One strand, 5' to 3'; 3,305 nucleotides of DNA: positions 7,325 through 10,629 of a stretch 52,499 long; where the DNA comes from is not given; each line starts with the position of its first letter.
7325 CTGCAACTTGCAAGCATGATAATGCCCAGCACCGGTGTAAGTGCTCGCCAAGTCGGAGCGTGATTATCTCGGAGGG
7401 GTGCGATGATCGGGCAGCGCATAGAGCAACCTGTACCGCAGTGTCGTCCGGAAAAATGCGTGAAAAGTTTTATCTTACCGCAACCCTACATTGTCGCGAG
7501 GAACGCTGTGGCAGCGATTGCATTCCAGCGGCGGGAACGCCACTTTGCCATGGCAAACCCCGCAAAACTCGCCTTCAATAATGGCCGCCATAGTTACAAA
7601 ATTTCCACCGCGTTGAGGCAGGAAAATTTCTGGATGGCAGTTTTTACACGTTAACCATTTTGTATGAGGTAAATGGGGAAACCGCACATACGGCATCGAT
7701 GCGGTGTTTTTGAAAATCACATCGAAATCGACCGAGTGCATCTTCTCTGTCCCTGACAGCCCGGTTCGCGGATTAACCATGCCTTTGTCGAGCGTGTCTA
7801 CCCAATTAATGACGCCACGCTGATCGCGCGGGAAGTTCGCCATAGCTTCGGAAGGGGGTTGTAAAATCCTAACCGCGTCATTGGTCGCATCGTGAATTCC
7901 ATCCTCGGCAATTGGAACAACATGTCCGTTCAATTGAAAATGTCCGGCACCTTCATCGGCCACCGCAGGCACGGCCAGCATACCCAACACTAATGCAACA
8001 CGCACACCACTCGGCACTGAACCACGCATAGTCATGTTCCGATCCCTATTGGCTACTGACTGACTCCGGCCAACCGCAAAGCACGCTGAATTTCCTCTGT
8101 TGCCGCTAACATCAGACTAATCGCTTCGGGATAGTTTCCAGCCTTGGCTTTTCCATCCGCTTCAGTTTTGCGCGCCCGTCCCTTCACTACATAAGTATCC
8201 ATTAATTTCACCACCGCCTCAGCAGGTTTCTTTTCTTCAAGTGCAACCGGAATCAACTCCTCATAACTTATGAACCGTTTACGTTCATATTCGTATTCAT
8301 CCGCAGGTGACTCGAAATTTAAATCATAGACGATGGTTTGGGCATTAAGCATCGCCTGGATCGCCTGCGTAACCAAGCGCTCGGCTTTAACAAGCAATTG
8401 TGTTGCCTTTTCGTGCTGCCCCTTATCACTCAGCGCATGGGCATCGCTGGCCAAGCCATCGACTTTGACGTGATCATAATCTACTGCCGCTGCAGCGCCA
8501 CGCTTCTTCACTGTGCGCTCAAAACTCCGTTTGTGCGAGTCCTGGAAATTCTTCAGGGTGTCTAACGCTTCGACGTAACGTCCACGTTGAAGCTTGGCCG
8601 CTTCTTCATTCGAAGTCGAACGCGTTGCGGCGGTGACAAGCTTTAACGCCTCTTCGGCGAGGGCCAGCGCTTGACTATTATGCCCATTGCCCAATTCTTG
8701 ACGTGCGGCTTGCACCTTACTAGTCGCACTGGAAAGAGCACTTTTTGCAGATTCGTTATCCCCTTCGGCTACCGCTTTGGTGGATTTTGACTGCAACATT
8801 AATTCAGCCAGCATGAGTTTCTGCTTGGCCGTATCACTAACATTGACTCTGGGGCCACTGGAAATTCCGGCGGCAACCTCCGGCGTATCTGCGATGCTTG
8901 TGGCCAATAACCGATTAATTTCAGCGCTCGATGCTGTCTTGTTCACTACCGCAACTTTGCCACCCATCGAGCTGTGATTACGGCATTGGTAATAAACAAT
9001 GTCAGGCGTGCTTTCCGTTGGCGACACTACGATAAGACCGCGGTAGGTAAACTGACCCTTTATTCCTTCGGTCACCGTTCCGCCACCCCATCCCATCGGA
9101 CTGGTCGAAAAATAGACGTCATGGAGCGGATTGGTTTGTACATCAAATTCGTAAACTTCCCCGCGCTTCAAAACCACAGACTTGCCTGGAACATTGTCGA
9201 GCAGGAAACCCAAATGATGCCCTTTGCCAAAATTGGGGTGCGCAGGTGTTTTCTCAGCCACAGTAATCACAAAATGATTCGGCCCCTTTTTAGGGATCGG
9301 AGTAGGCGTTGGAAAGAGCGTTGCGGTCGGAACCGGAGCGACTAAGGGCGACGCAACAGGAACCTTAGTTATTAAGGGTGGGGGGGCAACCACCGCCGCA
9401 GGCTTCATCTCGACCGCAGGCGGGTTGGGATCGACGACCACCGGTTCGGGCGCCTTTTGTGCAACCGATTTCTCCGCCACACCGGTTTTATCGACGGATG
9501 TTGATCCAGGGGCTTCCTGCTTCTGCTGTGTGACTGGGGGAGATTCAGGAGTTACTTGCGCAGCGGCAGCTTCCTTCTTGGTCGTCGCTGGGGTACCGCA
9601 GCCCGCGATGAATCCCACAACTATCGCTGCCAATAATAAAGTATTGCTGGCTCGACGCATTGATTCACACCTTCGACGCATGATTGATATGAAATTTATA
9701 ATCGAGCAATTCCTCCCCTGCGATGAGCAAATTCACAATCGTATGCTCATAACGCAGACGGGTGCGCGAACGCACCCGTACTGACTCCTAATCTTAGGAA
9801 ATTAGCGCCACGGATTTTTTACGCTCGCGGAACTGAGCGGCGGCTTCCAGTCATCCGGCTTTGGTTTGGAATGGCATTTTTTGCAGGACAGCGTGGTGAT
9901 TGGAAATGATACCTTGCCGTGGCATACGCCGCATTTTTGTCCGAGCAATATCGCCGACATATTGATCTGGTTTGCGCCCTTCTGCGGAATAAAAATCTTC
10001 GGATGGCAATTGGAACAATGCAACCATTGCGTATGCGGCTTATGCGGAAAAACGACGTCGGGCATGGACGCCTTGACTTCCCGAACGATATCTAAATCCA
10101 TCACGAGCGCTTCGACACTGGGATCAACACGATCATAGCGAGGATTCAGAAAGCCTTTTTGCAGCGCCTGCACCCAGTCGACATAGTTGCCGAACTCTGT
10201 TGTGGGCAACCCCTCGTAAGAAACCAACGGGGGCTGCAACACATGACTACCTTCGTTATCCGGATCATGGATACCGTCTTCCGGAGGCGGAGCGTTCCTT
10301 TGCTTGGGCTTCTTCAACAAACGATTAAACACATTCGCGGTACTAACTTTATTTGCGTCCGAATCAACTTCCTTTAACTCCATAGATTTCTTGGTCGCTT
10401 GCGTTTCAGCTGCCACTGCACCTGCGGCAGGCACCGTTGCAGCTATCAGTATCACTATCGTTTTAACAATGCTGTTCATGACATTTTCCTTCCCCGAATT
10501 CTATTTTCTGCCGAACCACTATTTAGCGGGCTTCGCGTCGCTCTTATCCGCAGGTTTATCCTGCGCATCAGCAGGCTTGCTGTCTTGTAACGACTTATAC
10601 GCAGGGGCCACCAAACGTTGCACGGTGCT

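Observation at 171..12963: Nine-gene outer-membrane redox operon: candidate new type of porin-cytochrome extracellular electron transfer system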

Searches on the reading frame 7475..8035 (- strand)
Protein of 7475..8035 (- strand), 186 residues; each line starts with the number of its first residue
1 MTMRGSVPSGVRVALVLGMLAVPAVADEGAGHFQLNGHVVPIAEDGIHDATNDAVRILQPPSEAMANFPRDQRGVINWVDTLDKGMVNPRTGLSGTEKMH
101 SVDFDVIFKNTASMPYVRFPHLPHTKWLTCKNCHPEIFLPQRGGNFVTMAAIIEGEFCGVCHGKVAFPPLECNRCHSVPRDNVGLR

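Call 3: search_protein_families(library=pfam, proteins=[window:7475-8035:-], max_evalue=0.01)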
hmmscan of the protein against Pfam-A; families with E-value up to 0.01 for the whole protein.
window:7475-8035:- (186 aa): 2 families
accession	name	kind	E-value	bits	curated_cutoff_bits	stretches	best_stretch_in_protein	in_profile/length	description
PF14522.11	Cytochrome_C7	-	9e-11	41.9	24.8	1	117-177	1-67/67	Cytochrome c7 and related cytochrome c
PF02085.21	Cytochrom_CIII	-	0.002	18.9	22.9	0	110-149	14-40/101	Class III cytochrome C family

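Call 4: search_protein_families(library=ncbifam, proteins=[window:7475-8035:-], max_evalue=0.01)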
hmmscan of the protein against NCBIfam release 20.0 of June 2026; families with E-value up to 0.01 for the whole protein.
window:7475-8035:- (186 aa): 2 families
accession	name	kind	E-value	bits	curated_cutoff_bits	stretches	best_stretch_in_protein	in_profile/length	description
TIGR04257.1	nanowire_3heme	domain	1.3e-16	60.5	40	1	111-177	7-75/75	c(7)-type cytochrome triheme domain-containing protein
NF043011.1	CytC7_Geobact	equivalog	0.00054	20.4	120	1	109-176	25-88/89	cytochrome c7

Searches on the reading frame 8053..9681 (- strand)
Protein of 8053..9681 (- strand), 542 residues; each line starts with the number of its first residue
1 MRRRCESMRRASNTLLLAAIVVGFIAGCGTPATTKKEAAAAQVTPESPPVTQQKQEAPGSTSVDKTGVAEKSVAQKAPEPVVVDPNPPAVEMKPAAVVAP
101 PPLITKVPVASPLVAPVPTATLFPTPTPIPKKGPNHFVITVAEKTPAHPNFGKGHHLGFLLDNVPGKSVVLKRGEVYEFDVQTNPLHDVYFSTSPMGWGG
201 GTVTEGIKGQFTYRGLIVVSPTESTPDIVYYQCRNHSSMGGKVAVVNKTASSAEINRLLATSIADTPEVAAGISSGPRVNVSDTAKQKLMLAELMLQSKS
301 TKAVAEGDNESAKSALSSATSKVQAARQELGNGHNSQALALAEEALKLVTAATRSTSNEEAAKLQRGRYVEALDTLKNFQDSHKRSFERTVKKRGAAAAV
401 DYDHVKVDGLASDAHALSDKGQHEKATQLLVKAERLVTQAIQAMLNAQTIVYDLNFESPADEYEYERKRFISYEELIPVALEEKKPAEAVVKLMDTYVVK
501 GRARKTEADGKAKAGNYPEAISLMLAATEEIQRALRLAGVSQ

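Call 3: search_protein_families(library=pfam, proteins=[window:8053-9681:-], max_evalue=0.01)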
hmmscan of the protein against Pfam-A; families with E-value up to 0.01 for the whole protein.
window:8053-9681:- (542 aa): 1 family
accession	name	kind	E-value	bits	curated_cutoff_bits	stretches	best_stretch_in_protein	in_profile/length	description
PF25489.1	At5g54830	-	0.0014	19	27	1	197-246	79-125/126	At5g54830-like domain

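Call 4: search_protein_families(library=ncbifam, proteins=[window:8053-9681:-], max_evalue=0.01)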
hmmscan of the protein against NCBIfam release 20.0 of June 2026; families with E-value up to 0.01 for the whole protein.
window:8053-9681:- (542 aa): 0 families

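Call 33: find_homologous_proteins(query=window:8053-9681:-)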
Query window:8053-9681:- (542 aa): 99 proteins with E <= 0.001 among 8000 candidates.
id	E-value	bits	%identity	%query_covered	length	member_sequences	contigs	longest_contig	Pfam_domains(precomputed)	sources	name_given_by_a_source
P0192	0.0e+0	1155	100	99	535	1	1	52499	-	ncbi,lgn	-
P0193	0.0e+0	1042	89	99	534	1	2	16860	-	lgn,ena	-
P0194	0.0e+0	1013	87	100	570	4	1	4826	-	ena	-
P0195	4.2e-242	822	74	99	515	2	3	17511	-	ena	-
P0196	5.0e-241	819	71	99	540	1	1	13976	-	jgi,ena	-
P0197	3.6e-239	813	73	99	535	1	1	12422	-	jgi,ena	-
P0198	1.9e-234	797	74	99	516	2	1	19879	-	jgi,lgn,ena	-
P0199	5.8e-231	786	70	99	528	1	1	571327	-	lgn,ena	-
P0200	1.1e-227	775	73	96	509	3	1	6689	-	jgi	-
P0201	1.3e-227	775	71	99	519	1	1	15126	-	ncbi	-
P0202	1.5e-226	771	69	99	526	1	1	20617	-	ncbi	-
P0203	1.8e-225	768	68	99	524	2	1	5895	-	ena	-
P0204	5.8e-224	763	69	99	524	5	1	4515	-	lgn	-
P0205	1.3e-222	758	69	99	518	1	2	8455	-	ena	-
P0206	3.7e-221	753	69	99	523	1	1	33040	-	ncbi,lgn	-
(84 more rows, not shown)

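Call 37: search_solved_structures(query=A3, max_evalue=10, show_alignments=2)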
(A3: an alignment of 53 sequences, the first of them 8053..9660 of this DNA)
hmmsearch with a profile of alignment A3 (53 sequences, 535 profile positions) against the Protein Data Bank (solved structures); distinct sequences matched with E-value up to 10: 34.
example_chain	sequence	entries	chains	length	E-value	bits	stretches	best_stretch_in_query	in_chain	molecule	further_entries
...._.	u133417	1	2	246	0.00021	23.7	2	285-380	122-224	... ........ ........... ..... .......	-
7uni_A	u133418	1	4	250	0.00023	23.6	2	285-380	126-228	SP2-ZnPPaM designed chlorophyll dimer protein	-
8glt_1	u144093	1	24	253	0.017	17.3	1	285-380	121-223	C2-chlorophyll-comp_O32-15_ctermHis, polyalanine model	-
3tu6_A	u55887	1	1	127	0.035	16.4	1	183-254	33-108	Pseudoazurin (Blue copper protein)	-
7cu3_B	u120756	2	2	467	0.041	16.1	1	19-76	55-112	Transmembrane protein FAM155A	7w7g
9min_D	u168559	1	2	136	0.21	13.8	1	300-413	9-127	designed minibinder KH46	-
8a14_A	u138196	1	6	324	0.31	13.2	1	199-236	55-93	Cerato-platatanin-like protein 1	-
5fzr_A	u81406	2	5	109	0.34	13.1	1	387-434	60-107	DESIGNED TPR PROTEIN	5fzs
2crb_A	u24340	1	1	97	0.36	13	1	308-378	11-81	nuclear receptor binding factor 2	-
9tw2_E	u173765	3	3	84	0.49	12.5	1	309-369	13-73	Nuclear receptor-binding factor 2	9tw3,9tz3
28lk_A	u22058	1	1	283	0.54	12.4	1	9-58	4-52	complement-inhibiting protein ChiB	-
4uxv_A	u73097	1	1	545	0.66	12.1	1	391-433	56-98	SEPTATION RING FORMATION REGULATOR EZRA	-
4zey_A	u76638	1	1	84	0.69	12.1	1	310-377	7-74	Nuclear receptor-binding factor 2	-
9snn_A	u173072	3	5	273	0.76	11.9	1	307-393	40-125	ancestral PcpI (aPcpI) | ancestral PcpI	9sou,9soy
6y96_A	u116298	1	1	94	0.8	11.9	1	147-179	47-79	Upstream of N-ras, isoform A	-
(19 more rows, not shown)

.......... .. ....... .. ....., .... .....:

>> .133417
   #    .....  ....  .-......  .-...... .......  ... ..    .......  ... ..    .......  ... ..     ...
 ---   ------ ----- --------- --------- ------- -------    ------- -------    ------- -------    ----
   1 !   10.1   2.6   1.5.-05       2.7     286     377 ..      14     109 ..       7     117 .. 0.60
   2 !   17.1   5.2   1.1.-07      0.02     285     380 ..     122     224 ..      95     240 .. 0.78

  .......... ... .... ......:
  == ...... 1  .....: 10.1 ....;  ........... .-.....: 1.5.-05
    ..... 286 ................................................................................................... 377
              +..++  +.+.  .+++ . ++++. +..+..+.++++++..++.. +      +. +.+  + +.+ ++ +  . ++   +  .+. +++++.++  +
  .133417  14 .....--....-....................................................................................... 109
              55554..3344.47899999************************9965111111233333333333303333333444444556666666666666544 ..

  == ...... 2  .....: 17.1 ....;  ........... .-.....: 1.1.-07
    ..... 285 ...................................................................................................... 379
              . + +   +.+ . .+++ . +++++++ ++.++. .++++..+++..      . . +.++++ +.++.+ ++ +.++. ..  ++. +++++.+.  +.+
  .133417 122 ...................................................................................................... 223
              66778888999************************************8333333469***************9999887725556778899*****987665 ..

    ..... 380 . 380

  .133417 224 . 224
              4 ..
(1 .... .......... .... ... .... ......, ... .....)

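Call 55: predict_structure(alignment_id=A3)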
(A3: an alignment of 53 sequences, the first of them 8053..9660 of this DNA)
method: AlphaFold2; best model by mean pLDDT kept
length: 535 residues; sequences in the alignment: 53
mean_pLDDT: 81.1   pTM: 0.38
mean pLDDT of the five models: 81.1, 80.3, 80.2, 79.6, 77.6
residues with pLDDT >= 90: 343; 70-90: 54; 50-70: 29; < 50: 109
segments of 3 or more residues with pLDDT < 50: 22-73, 81-117, 257-270
pLDDT, mean of each block of 10 residues (from residue 1): 73 73 39 37 39 39 38 49 40 43 41 44 82 96 93 96 97 96 92 88 96 96 95 96 91 62 39 86 97 91 94 98 97 98 88 87 96 96 92 96 98 95 97 86 63 96 96 95 97 98 98 97 97 81
secondary structure, 60 per line:
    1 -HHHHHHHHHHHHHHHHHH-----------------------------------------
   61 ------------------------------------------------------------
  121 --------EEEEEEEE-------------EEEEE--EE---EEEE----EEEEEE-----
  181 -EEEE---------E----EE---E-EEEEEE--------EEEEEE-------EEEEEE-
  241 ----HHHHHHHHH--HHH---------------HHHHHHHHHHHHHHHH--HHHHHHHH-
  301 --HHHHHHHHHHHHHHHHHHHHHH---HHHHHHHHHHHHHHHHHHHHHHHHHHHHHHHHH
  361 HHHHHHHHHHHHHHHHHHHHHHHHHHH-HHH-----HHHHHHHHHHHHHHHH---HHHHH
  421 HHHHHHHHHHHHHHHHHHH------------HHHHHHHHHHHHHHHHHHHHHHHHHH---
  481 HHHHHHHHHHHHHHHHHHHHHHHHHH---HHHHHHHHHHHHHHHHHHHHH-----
elements in order: H2-19 E129-136 E150-154 E162-165 E170-175 E182-185 E207-212 E221-226 E234-239 H245-253 H274-289 H292-299 H303-324 H328-387 H397-412 H416-439 H452-477 H481-506 H510-530

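Call 58: fold_search(model_id=the predicted structure, library=pdb)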
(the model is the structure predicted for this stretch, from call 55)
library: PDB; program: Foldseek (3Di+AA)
matches with E <= 10: 372; with E <= 0.001: 0
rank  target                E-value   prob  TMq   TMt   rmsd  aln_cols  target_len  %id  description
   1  1rcy                  1.5e-03  1.00  0.15  0.44   6.8       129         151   13  RUSTICYANIN (RC) FROM THIOBACILLUS FERROOXIDANS (released 1997-05-15)
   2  2cal                  2.2e-03  1.00  0.14  0.41   7.2       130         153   12  Crystal structure of His143Met rusticyanin (released 2006-01-05)
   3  1e30_A                2.8e-03  1.00  0.15  0.43   6.1       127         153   11  Crystal structure of the Met148Gln mutant of rusticyanin at 1.5 Angstrom resolution (released 2000-07-28)
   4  1a3z                  3.0e-03  1.00  0.15  0.42   7.0       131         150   13  REDUCED RUSTICYANIN AT 1.9 ANGSTROMS (released 1998-07-29)
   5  1gy2_A                3.5e-03  1.00  0.15  0.42   6.4       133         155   13  Crystal structure of Met148Leu rusticyanin (released 2002-05-23)
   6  2cak                  3.7e-03  1.00  0.14  0.41   6.6       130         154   13  1.27Angstrom Structure of Rusticyanin from Thiobacillus ferrooxidans (released 2006-03-08)
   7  1gy1_A                4.1e-03  1.00  0.15  0.41   6.3       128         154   12  Crystal structures of Ser86Asp and Met148Leu Rusticyanin (released 2002-05-23)
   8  1byo_A                5.6e-03  0.99  0.12  0.48   7.4       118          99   19  WILD-TYPE PLASTOCYANIN FROM SILENE (released 1999-10-15)
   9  2pcy                  6.2e-03  1.00  0.12  0.51   7.1       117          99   17  THE CRYSTAL STRUCTURE OF POPLAR APOPLASTOCYANIN AT 1.8-ANGSTROMS RESOLUTION. THE GEOMETRY OF THE COPPER-BINDING SITE IS  (released 1984-02-02)
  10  1teg_A                6.2e-03  0.99  0.12  0.48   7.3       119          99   19  Crystal structure of the spinach plastocyanin mutants G8D/K30C/T69C and K30C/T69C- a study of the effect on crystal pa (released 2005-11-01)
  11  3bqv                  7.2e-03  1.00  0.13  0.51   6.3       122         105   16  Crystal Structure of the double mutant D44A D45A Plastocyanin from Phormidium laminosum (released 2009-01-06)
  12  1ag6                  7.6e-03  0.99  0.12  0.49   7.3       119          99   20  PLASTOCYANIN FROM SPINACH (released 1998-10-21)
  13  1pla_MODEL_1_A        1.1e-02  0.99  0.13  0.52   6.2       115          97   17  HIGH-RESOLUTION SOLUTION STRUCTURE OF REDUCED PARSLEY PLASTOCYANIN (released 1994-08-31)
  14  1tef_A                1.1e-02  0.99  0.11  0.46   6.2        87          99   20  Crystal structure of the spinach plastocyanin mutants G8D/K30C/T69C and K30C/T69C- a study of the effect on crystal pa (released 2005-11-01)
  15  3njk                  1.1e-02  0.99  0.14  0.45   6.1       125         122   12  D116A mutant of SO1698 protein, an aspartic peptidase from Shewanella oneidensis, at pH5.5 (released 2010-07-21)
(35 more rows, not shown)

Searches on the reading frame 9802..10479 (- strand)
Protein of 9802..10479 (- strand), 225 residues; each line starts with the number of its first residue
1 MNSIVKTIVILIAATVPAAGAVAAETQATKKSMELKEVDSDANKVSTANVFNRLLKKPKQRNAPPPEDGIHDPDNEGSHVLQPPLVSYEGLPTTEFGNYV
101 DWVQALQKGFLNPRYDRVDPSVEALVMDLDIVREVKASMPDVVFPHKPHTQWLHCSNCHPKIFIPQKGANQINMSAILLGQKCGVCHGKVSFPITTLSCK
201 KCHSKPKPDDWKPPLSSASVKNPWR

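Call 3: search_protein_families(library=pfam, proteins=[window:9802-10479:-], max_evalue=0.01)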
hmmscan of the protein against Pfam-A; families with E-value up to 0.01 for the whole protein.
window:9802-10479:- (225 aa): 4 families
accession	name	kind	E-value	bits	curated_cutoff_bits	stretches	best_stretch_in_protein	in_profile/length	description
PF14522.11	Cytochrome_C7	-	1.2e-10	41.5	24.8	1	142-204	1-67/67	Cytochrome c7 and related cytochrome c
PF02085.21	Cytochrom_CIII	-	9.6e-06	26.3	22.9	1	137-161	16-39/101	Class III cytochrome C family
PF13435.11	Cytochrome_C554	-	0.0033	18.8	20.8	0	145-188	41-84/84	Cytochrome c554 and c-prime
PF00684.25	DnaJ_CXXCXGXG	-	0.0068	17.1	32.7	0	148-205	11-64/65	DnaJ central domain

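Call 4: search_protein_families(library=ncbifam, proteins=[window:9802-10479:-], max_evalue=0.01)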
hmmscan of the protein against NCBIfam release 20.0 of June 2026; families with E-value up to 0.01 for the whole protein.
window:9802-10479:- (225 aa): 1 family
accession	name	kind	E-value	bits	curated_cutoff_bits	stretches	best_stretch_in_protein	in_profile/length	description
TIGR04257.1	nanowire_3heme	domain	1.1e-16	60.7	40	1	137-204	8-75/75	c(7)-type cytochrome triheme domain-containing protein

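Call 83: search_solved_structures(query=window:9802-10479:-, max_evalue=0.1, show_alignments=1)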
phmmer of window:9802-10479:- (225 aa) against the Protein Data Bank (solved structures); distinct sequences matched with E-value up to 0.1: 8.
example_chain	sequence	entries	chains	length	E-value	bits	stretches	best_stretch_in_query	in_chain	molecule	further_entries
3ov0_A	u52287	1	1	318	1.5e-27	99.9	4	136-204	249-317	Cytochrome c family protein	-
3oue_A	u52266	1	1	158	2.9e-20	76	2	136-204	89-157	Cytochrome c family protein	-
1rwj_A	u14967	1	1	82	2.6e-09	40.2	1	138-203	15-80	Cytochrome c family protein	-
3ouq_A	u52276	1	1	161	3.5e-08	36.5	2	140-204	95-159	Cytochrome c family protein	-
1z1n_X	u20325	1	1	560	0.023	17.5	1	117-207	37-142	sixteen heme cytochrome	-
4hb8_A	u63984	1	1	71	0.035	16.8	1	135-205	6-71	PpcA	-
3h33_A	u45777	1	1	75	0.069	15.9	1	141-204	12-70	Cytochrome c7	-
4hb6_A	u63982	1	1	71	0.074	15.8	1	135-205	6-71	PpcA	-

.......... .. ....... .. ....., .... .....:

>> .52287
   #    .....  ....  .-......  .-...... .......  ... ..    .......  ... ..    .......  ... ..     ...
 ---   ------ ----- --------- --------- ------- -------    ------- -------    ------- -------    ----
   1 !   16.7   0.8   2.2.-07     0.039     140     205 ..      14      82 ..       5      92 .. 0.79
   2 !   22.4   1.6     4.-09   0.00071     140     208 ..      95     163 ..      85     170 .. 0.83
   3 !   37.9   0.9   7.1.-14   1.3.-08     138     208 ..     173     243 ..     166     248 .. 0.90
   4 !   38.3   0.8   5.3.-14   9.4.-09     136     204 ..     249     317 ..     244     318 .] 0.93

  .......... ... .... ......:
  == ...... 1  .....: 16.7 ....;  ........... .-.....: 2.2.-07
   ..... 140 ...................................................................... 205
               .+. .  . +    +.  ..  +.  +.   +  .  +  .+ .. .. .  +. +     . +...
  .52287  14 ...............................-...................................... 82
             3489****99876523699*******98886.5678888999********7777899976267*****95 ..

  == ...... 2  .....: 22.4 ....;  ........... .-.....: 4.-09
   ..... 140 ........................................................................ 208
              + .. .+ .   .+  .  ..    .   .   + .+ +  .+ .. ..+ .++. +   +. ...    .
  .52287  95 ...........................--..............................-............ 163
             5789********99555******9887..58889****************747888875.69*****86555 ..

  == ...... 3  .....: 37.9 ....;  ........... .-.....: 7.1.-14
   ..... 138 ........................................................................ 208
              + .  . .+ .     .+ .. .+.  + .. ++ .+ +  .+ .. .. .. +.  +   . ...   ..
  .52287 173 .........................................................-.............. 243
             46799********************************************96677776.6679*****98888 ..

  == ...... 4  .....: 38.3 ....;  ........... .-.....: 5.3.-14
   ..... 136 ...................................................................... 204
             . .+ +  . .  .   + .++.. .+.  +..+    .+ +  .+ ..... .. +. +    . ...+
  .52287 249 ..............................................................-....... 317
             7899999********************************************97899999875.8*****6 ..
